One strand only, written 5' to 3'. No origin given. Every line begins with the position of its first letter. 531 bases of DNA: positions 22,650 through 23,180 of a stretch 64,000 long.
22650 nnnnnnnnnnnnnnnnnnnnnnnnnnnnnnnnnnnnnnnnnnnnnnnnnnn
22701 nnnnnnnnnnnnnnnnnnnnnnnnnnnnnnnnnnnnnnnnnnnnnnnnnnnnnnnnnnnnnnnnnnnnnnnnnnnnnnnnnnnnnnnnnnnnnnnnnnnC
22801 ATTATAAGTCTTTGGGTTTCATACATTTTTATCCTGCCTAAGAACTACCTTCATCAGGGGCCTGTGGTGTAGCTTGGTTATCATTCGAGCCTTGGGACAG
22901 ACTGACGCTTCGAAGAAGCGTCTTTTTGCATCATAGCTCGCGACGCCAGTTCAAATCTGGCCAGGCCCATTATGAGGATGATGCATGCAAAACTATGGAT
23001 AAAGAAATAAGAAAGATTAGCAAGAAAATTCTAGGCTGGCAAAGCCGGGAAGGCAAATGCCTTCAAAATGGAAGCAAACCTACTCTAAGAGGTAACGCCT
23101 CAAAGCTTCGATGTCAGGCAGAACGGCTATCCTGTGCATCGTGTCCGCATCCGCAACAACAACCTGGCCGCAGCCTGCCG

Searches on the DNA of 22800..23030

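Call 38: search_rna_families(source=window, start=22800, end=23030, threshold=evalue, max_evalue=0.01, show_alignments=1)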
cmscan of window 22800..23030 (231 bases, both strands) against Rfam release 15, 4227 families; matches with E-value up to 0.01: 1.
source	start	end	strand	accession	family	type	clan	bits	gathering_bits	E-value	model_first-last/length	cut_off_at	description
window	22858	22969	+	RF00005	tRNA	Gene; tRNA;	CL00001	46.9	29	2.6e-09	1-71/71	no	tRNA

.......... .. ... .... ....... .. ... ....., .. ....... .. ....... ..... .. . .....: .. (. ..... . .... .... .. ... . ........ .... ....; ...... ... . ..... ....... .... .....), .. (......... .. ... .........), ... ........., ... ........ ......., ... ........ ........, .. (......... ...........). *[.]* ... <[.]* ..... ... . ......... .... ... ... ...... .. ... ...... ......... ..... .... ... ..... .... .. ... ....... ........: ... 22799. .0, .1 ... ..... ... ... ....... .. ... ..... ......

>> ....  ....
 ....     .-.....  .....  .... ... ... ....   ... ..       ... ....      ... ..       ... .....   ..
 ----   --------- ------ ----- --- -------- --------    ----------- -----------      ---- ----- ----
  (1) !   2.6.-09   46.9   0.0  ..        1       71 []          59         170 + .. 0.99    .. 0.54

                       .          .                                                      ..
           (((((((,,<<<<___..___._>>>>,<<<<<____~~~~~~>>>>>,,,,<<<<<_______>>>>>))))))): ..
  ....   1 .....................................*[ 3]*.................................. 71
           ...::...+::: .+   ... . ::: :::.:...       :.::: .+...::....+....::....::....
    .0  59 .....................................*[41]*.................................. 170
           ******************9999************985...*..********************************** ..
